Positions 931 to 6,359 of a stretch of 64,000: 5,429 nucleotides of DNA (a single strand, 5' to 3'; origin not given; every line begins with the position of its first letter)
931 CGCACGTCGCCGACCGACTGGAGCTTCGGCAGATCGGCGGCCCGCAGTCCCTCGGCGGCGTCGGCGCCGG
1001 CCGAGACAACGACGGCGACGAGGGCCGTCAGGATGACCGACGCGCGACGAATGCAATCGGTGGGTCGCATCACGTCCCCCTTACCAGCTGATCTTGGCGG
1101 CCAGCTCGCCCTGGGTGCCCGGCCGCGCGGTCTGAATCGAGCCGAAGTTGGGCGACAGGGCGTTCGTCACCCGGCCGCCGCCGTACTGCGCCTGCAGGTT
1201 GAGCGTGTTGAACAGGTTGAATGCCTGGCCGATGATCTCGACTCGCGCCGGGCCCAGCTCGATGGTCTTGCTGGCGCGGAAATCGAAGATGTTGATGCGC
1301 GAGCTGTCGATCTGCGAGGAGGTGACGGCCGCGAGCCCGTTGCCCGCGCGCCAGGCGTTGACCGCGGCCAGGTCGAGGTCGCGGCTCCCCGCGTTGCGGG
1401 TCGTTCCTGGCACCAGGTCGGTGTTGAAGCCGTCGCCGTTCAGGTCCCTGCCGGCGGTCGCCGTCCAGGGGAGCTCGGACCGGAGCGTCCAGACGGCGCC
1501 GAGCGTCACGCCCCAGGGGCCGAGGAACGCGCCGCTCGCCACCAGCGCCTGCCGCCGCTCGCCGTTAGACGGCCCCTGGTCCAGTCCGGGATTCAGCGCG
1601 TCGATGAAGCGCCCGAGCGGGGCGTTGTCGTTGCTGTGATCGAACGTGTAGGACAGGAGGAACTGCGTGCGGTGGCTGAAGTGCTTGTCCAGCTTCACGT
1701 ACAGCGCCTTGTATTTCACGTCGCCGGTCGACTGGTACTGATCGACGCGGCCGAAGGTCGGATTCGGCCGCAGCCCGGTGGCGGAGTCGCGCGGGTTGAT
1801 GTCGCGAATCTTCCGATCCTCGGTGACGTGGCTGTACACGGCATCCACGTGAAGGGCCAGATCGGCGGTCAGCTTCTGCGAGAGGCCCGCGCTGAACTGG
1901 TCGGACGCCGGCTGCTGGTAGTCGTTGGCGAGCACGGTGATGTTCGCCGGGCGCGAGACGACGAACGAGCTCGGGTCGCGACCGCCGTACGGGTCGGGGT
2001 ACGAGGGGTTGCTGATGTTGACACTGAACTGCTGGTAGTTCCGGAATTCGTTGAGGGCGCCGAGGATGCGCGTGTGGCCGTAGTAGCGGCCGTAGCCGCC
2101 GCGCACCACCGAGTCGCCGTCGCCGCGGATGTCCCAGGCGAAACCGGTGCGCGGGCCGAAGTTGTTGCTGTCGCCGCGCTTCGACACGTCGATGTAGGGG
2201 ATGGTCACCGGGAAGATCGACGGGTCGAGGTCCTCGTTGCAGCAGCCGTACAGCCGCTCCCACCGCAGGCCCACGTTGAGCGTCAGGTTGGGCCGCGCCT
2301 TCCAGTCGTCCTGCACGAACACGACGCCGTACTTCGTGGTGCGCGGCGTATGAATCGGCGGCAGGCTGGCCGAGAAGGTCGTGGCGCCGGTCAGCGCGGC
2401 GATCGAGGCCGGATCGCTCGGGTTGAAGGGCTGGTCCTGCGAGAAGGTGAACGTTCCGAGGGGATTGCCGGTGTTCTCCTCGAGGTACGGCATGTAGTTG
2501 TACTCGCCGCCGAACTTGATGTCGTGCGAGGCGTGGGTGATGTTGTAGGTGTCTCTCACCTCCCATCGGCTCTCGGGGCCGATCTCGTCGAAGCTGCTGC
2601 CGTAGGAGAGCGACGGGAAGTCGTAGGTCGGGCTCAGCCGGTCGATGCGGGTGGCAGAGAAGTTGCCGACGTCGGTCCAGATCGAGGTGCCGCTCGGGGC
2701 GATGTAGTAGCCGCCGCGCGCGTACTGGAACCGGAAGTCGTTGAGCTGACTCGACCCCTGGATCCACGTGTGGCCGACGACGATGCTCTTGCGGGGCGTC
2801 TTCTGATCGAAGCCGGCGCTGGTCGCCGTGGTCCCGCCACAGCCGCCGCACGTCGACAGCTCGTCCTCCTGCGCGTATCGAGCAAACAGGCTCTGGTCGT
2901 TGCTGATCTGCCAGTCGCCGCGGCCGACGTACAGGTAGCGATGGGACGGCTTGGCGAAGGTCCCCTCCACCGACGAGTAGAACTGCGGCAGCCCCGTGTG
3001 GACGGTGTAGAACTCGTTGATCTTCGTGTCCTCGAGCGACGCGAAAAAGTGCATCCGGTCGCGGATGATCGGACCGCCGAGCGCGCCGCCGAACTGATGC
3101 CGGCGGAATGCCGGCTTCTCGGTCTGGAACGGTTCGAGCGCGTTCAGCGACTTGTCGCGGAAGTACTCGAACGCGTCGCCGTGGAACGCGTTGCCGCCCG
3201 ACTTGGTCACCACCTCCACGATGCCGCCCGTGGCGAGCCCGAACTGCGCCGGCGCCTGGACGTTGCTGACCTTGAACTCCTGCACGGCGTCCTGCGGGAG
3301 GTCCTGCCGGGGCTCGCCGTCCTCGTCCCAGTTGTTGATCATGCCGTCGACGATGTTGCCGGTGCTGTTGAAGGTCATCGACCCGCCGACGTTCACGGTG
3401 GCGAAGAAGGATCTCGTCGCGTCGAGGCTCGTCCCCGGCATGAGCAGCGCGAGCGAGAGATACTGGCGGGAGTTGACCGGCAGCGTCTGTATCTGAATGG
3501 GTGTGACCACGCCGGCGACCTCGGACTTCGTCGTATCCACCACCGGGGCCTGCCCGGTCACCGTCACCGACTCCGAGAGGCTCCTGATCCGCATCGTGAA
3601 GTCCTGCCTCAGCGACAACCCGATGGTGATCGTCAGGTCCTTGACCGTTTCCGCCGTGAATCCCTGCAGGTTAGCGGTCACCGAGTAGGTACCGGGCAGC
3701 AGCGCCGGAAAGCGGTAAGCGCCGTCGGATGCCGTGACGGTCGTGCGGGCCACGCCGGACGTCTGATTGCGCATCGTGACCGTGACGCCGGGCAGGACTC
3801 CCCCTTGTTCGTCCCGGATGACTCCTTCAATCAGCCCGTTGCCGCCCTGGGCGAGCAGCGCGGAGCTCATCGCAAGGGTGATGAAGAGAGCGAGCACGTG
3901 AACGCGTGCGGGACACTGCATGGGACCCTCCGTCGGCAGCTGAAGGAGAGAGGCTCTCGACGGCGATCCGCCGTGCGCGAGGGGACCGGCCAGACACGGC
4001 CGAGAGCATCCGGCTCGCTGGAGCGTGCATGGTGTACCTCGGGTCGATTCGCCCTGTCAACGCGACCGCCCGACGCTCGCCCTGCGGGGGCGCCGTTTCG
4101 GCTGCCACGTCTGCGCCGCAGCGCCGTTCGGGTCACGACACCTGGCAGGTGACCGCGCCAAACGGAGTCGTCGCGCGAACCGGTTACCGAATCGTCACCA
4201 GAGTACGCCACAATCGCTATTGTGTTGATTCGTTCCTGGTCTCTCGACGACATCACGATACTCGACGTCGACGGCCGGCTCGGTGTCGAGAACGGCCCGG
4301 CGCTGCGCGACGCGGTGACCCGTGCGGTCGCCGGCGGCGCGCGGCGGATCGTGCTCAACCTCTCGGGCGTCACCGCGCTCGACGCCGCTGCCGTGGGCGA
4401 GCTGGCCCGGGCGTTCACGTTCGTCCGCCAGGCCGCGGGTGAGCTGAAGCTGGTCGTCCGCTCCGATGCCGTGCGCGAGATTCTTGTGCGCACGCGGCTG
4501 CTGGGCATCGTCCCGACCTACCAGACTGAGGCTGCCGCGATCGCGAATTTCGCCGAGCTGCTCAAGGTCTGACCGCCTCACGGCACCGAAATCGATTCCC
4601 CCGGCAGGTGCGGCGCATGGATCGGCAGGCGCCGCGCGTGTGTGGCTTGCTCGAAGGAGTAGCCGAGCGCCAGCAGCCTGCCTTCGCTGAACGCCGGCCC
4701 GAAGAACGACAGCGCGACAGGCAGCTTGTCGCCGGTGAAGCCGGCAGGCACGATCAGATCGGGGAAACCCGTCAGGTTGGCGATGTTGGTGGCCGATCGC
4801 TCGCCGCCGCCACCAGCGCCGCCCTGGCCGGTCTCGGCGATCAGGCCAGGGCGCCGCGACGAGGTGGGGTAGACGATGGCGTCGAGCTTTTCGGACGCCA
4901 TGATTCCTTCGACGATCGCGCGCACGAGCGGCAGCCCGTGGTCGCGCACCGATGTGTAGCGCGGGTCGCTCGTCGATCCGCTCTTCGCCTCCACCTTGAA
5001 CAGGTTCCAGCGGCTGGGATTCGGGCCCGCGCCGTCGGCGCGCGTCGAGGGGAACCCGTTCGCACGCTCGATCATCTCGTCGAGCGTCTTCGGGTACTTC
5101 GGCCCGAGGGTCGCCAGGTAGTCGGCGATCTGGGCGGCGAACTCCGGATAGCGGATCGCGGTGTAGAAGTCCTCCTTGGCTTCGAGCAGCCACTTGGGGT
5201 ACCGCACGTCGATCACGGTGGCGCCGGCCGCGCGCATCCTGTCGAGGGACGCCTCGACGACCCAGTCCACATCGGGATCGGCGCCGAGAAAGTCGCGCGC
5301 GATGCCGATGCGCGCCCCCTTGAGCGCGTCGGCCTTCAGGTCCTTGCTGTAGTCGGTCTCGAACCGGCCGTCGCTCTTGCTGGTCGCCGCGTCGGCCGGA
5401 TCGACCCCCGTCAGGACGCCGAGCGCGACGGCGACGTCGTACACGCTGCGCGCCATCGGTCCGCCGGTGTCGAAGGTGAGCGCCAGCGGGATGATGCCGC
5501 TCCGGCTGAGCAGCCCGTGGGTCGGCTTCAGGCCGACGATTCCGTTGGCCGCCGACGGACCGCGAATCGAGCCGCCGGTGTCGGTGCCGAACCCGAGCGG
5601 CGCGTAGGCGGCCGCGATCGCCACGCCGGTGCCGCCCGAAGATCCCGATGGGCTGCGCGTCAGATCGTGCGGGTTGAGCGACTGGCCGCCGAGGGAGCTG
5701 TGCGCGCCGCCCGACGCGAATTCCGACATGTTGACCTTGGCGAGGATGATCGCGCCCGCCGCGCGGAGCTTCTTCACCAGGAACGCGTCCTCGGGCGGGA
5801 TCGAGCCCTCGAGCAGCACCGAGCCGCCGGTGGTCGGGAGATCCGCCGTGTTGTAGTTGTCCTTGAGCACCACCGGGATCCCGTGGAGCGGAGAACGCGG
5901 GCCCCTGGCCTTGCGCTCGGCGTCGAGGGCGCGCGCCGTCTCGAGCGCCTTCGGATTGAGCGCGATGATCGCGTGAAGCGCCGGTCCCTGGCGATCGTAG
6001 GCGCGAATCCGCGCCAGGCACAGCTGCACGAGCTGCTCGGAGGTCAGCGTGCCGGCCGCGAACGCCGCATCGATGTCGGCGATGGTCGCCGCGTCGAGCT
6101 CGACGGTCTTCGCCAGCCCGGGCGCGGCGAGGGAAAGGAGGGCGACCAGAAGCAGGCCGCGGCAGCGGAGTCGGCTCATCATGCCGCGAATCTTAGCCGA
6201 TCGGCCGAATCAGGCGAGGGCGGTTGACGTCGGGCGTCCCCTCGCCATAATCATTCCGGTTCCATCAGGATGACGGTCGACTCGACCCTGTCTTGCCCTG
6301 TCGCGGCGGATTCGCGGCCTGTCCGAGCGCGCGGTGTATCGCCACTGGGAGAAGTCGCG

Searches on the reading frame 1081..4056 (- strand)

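Call 44: search_protein_families(library=pfam, proteins=[window:1081-4056:-], max_evalue=0.0001)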
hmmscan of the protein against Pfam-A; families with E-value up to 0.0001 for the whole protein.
window:1081-4056:- (991 aa): 4 families
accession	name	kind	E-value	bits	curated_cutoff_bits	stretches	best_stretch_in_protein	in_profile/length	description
PF25183.1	OMP_b-brl_4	-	6.5e-98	329.6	30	2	372-977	153-830/838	Outer membrane beta barrel domain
PF13620.12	CarboxypepD_reg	-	6.5e-20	71.7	32.3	1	76-156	2-82/82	Carboxypeptidase regulatory-like domain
PF17210.9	SdrD_B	-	8e-08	32.9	29.7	1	82-130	18-66/112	SdrD B-like domain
PF13715.12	CarbopepD_reg_2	-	3.5e-05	24.2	32.2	1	76-144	1-65/88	CarboxypepD_reg-like domain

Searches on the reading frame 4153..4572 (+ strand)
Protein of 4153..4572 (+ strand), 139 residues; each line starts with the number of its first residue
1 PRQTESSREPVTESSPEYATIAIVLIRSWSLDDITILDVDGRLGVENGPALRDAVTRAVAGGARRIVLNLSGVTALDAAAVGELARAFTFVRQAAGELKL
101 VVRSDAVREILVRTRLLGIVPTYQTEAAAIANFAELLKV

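Call 44: search_protein_families(library=pfam, proteins=[window:4153-4572:+], max_evalue=0.0001)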
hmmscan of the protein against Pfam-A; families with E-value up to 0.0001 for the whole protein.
window:4153-4572:+ (139 aa): 2 families
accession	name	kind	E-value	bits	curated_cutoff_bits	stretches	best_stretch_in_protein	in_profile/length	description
PF01740.26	STAS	-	3.6e-17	62.5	22.6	1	32-129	8-106/106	STAS domain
PF13466.11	STAS_2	-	3.1e-07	30.9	29.2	1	37-115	1-78/80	STAS domain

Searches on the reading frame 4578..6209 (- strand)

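Call 44: search_protein_families(library=pfam, proteins=[window:4578-6209:-], max_evalue=0.0001)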
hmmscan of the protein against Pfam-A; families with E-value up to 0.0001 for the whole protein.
window:4578-6209:- (543 aa): 1 family
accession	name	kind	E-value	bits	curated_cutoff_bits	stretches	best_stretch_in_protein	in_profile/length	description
PF01425.27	Amidase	-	3e-98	330.2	27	1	60-513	2-445/445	Amidase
